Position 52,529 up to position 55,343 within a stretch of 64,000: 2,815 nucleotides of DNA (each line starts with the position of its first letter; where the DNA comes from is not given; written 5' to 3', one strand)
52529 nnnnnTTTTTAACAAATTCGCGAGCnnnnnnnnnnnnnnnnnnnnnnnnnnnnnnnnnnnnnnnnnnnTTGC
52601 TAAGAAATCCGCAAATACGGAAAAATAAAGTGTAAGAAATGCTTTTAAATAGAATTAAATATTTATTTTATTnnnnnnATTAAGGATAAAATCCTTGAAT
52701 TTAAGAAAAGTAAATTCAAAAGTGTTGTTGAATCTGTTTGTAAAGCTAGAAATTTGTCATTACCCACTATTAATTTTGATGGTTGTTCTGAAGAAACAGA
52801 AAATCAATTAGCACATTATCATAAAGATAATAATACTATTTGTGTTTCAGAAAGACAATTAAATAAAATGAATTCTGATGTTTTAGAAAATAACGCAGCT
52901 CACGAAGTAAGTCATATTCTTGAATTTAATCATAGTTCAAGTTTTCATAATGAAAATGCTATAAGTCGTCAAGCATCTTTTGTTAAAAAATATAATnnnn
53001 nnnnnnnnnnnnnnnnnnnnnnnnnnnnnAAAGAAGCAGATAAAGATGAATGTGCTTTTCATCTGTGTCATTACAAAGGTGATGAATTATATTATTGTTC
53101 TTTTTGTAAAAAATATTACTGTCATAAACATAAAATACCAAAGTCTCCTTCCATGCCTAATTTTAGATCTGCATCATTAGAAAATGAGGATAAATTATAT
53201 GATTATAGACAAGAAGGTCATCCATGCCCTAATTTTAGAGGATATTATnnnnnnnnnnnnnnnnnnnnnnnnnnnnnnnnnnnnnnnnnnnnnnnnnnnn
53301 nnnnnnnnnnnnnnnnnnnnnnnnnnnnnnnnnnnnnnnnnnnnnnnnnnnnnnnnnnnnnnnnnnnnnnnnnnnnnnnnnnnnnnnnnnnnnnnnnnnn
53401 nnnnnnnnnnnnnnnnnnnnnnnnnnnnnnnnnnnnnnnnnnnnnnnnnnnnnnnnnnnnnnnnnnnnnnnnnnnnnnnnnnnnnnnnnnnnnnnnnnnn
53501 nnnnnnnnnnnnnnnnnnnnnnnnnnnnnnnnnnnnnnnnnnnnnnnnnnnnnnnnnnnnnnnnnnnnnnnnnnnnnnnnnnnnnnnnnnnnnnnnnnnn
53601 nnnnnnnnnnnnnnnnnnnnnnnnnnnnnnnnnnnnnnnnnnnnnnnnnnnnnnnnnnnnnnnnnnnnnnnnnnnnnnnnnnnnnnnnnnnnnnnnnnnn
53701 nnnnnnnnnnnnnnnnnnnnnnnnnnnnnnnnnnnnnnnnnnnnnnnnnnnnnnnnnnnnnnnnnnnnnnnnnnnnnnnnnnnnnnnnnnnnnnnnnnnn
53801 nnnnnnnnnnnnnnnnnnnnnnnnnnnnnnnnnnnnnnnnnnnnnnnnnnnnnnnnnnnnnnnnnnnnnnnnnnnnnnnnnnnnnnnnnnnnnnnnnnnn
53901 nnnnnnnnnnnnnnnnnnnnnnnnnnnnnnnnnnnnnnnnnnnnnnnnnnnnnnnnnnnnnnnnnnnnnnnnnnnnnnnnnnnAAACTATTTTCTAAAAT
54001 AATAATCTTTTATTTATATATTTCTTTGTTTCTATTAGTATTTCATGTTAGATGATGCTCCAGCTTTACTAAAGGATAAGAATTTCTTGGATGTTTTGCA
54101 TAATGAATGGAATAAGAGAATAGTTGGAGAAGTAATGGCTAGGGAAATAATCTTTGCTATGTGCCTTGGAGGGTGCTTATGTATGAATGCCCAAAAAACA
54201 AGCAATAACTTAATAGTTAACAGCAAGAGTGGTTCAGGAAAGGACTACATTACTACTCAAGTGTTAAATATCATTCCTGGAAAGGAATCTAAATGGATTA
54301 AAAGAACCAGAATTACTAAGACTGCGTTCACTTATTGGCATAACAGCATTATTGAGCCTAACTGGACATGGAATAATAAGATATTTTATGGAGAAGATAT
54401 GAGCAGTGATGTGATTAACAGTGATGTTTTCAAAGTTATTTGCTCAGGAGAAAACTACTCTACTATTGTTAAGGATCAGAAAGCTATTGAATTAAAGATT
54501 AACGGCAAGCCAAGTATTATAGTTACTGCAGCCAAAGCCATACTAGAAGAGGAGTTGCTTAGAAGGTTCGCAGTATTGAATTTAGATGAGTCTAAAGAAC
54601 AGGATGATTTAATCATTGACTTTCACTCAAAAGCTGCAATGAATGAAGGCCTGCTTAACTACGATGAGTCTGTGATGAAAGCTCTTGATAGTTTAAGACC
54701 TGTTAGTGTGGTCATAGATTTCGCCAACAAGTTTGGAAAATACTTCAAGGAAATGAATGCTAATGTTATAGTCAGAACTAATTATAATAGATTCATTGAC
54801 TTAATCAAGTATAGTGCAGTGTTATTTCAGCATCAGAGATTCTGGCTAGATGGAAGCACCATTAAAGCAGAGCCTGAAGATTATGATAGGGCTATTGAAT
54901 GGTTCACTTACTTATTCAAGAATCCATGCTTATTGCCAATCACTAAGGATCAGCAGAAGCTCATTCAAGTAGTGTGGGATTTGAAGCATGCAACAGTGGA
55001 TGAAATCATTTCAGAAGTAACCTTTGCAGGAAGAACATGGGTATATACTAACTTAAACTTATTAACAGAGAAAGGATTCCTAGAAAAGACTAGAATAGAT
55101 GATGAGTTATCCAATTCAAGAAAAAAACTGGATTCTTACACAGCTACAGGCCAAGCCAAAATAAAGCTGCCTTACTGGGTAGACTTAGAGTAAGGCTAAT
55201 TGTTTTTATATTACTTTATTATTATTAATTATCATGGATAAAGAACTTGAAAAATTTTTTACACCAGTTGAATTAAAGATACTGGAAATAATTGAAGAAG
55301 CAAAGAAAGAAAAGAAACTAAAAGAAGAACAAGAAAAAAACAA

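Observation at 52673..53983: SprT/Wss1-like zincin fused to AN1 zinc fingers and a membrane anchor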

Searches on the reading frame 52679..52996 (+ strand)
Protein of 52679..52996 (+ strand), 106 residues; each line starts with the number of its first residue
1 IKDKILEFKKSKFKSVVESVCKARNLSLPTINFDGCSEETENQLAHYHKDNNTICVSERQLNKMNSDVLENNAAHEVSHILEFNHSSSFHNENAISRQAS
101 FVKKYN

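Call 89: search_solved_structures(query=A6, max_evalue=10, show_alignments=5)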
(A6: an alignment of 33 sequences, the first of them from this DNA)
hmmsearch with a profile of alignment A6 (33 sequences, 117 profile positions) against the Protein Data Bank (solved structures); distinct sequences matched with E-value up to 10: 14.
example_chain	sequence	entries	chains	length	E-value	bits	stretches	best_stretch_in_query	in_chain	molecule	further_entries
5xbn_A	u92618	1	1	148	7.7e-06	29.2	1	61-107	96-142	Wss1p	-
4qhf_A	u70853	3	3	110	1.2e-05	28.6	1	13-97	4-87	Uncharacterized protein MJ1213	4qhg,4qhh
4qhj_A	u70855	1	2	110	1.2e-05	28.5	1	13-97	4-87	Uncharacterized protein MJ1213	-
3cqb_A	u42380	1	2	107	1.6e-05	28.2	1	15-87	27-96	Probable protease htpX homolog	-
4qhi_A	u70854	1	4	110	4.6e-05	26.7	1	14-97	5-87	Uncharacterized protein MJ1213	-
5xbv_A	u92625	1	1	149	0.00015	25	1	60-108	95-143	Wss1p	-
4jix_A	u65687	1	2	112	0.034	17.4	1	9-100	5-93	Projannalysin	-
5jig_A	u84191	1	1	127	0.061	16.6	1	70-96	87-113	Ubiquitin and WLM domain-containing metalloprotease SPCC1442.07c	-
3b8z_A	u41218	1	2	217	0.25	14.6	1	55-97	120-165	protein ADAMTS-5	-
3ljt_A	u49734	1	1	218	0.25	14.6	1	55-97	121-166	A disintegrin and metalloproteinase with thrombospondin motifs 5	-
3hy7_A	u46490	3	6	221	0.25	14.6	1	55-97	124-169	A disintegrin and metalloproteinase with thrombospondin motifs 5 | Catalytic Domain of ADAMTS-5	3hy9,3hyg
6yjm_A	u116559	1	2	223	0.26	14.6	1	55-97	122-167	A disintegrin and metalloproteinase with thrombospondin motifs 5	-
2rjq_A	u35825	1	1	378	0.57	13.5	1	55-97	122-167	ADAMTS-5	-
5ln5_A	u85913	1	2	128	1.1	12.5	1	70-96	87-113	Ubiquitin and WLM domain-containing metalloprotease SPCC1442.07c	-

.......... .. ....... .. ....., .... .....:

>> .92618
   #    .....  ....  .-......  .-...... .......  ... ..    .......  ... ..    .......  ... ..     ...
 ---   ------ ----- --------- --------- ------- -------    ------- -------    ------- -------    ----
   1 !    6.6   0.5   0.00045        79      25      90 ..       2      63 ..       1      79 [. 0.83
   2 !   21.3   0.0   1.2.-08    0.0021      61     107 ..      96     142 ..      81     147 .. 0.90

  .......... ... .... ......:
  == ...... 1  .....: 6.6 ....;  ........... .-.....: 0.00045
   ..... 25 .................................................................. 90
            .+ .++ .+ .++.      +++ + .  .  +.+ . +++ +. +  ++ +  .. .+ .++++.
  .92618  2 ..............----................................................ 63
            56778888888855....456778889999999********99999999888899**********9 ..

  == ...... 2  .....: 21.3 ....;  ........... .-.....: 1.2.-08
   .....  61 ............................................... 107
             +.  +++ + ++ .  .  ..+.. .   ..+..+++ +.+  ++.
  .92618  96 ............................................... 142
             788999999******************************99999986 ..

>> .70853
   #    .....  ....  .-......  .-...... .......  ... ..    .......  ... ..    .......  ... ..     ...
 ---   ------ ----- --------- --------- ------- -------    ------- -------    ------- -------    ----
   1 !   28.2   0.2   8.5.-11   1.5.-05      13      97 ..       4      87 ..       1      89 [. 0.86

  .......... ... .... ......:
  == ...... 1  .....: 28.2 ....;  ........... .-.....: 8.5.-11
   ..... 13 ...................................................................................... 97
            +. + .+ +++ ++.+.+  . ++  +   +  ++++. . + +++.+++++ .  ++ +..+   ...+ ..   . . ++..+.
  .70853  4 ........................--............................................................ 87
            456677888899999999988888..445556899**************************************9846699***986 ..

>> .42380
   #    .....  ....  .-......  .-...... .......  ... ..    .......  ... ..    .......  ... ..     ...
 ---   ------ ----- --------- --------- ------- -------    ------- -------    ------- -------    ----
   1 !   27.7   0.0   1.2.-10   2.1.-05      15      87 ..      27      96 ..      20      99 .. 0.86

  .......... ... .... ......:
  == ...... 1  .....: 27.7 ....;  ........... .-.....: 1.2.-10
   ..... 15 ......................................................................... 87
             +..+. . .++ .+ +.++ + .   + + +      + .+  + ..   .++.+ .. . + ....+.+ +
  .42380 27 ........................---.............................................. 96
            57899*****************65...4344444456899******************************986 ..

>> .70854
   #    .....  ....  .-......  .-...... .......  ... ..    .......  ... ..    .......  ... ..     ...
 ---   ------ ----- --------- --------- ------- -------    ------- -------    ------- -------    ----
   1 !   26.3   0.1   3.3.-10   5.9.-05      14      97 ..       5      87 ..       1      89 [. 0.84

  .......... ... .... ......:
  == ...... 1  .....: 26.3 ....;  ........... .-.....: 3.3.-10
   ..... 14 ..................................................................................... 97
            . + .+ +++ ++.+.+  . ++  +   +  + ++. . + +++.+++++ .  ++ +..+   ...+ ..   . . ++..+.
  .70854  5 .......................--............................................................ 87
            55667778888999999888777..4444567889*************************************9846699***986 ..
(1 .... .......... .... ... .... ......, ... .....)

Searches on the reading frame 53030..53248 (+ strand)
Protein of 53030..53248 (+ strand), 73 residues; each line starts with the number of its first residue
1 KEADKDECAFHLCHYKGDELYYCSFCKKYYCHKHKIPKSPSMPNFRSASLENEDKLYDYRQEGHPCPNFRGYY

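Call 48: search_solved_structures(query=A5, max_evalue=10, show_alignments=3)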
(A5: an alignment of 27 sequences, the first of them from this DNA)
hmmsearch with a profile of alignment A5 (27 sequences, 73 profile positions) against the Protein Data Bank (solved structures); distinct sequences matched with E-value up to 10: 17.
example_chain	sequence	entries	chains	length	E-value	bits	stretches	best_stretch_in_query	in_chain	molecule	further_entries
4cfg_A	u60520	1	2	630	0.015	18.7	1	10-37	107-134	E3 UBIQUITIN/ISG15 LIGASE TRIM25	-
1x4v_A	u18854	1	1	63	0.016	18.6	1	2-38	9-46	Hypothetical protein LOC130617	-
7y7l_A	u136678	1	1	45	0.017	18.5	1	7-35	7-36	AN1-type zinc finger protein 1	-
1vq4_Z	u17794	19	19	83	0.019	18.4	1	17-47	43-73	50S ribosomal protein L37Ae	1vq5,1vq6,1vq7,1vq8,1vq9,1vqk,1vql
3cpw_Y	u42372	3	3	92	0.026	17.9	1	17-47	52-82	50S ribosomal protein L37Ae | RPL37AE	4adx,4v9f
2qa4_Z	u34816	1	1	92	0.026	17.9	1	17-47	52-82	50S ribosomal protein L37Ae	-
3g4s_Z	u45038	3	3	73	0.03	17.7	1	17-42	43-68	50S ribosomal protein L37Ae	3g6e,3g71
1s72_Z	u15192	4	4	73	0.03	17.7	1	17-42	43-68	50S ribosomal protein L37Ae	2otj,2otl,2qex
1vfy_A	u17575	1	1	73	0.043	17.2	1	8-38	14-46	PHOSPHATIDYLINOSITOL-3-PHOSPHATE BINDING FYVE DOMAIN OF PROTEIN VPS27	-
3cc2_Z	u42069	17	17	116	0.056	16.9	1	17-47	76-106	50S ribosomal protein L37Ae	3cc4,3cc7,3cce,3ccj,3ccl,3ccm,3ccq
1wfe_A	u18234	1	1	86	0.058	16.8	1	3-38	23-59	RIKEN cDNA 2310008M20 protein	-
2naa_A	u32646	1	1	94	0.064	16.7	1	4-35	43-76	Histone-lysine N-methyltransferase, H3 lysine-36 and H4 lysine-20 specific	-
4gnd_A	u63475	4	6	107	0.069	16.6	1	5-36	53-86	Histone-lysine N-methyltransferase NSD3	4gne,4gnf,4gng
8iuf_S6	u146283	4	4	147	0.45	14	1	15-40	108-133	NDUFS6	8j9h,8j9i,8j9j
1wys_A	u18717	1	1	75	1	12.8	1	6-40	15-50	RIKEN cDNA 2310008M20 protein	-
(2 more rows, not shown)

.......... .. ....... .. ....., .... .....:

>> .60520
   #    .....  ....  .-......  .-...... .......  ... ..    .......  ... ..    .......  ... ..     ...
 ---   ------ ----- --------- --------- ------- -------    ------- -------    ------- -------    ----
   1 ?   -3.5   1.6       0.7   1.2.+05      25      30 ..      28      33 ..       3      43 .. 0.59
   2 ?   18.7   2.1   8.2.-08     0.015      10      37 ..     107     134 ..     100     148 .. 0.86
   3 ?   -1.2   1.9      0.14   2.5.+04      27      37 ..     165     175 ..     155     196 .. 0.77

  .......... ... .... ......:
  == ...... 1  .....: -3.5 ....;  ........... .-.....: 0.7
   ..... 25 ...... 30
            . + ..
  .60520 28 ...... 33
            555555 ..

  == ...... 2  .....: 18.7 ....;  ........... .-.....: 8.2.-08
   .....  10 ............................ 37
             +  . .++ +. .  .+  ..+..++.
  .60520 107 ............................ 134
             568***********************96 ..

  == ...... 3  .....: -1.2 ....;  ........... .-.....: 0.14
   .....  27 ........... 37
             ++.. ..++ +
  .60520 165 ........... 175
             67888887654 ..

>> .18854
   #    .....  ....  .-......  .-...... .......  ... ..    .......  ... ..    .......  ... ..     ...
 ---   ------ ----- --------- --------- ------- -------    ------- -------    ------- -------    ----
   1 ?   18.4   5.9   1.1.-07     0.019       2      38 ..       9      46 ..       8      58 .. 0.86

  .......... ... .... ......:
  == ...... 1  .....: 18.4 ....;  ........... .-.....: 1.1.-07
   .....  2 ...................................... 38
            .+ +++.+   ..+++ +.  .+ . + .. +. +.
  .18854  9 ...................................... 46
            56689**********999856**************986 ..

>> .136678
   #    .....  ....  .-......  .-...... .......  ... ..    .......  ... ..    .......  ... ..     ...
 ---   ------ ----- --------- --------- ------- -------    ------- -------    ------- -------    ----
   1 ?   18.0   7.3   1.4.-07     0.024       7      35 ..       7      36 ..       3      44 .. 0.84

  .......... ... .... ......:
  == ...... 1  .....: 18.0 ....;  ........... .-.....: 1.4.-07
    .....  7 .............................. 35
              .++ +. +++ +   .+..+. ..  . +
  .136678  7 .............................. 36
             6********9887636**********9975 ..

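Call 50: search_protein_families(library=pfam, alignment_id=A5, max_evalue=0.01)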
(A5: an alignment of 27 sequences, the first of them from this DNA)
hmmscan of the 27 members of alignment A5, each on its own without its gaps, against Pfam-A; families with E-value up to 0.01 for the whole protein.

A. member 1, seq(73 aa): 0 families

B. families by the number of members that match (of 27 scanned): 6 families
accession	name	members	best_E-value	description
PF01428.23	zf-AN1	15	4.3e-05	AN1-like Zinc finger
PF04236.20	Transp_Tc5_C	10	0.00042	Tc5 transposase C-terminal domain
PF17982.7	C5HCH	3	9.1e-06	NSD Cys-His rich domain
PF09416.16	UPF1_Zn_bind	3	0.0028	RNA helicase (UPF2 interacting domain)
PF02148.25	zf-UBP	1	0.0007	Zn-finger in ubiquitin-hydrolases and other protein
PF01485.27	IBR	1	0.0045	IBR domain, a half RING-finger domain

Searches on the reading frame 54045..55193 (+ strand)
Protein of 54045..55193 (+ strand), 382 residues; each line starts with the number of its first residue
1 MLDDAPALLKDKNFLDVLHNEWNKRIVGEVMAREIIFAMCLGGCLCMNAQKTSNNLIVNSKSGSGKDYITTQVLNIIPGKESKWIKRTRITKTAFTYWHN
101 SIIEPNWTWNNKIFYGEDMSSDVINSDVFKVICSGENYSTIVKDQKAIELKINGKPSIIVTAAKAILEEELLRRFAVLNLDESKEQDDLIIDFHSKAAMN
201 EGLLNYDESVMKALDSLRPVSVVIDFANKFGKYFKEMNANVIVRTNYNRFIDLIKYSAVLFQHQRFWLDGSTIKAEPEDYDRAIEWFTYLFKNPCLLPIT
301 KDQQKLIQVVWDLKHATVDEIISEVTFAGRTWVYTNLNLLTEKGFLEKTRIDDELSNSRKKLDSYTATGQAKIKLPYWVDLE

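Call 3: search_protein_families(library=pfam, proteins=[window:54045-55193:+], max_evalue=1)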
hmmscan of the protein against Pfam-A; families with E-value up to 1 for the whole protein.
window:54045-55193:+ (382 aa): 3 families
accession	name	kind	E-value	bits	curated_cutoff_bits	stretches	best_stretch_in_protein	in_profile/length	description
PF03965.22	Penicillinase_R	-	0.00027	21.7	22.6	1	299-350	1-55/115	Penicillinase repressor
PF03551.20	PadR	-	0.059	13.8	27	1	321-373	22-73/75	Transcriptional regulator PadR-like family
PF06309.17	Torsin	-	0.079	13.5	27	1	15-85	16-87/127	Torsin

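Call 4: search_protein_families(library=ncbifam, proteins=[window:54045-55193:+], max_evalue=1)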
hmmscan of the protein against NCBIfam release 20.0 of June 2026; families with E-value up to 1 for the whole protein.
window:54045-55193:+ (382 aa): 3 families
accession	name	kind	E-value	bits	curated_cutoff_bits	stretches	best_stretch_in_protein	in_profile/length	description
TIGR03878.1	thermo_KaiC_2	hypoth_equivalog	0.00022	20.7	232.2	1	136-261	46-172/259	KaiC domain-containing protein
NF053606.1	Sta1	subfamily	0.0051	16.9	80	1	299-359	18-76/100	Sta1 family transcriptional regulator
NF040939.2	trans_reg_lrs14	equivalog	0.049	13.7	90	1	300-353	20-73/103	Lrs14 family HTH-type transcriptional regulator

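Call 30: search_protein_families(library=phrogs, proteins=[window:54045-55193:+], max_evalue=0.01)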
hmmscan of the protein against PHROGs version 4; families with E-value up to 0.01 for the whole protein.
window:54045-55193:+ (382 aa): 0 families

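Call 65: search_protein_families(library=padloc, proteins=[window:54045-55193:+], max_evalue=0.01)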
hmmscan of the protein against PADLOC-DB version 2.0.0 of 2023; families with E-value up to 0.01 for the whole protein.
window:54045-55193:+ (382 aa): 0 families

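Call 80: search_solved_structures(query=window:54045-55193:+, max_evalue=1)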
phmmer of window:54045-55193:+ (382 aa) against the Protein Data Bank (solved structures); distinct sequences matched with E-value up to 1: 1.
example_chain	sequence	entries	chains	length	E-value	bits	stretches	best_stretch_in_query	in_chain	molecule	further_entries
3eyy_A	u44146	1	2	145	0.71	12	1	299-348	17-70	Putative iron uptake regulatory protein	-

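Call 81: search_dna_similar(query=window:54045-55193:+, collection=phages, mode=protein, max_evalue=0.001, max_rows=8)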
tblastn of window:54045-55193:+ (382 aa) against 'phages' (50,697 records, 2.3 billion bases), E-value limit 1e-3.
No match.
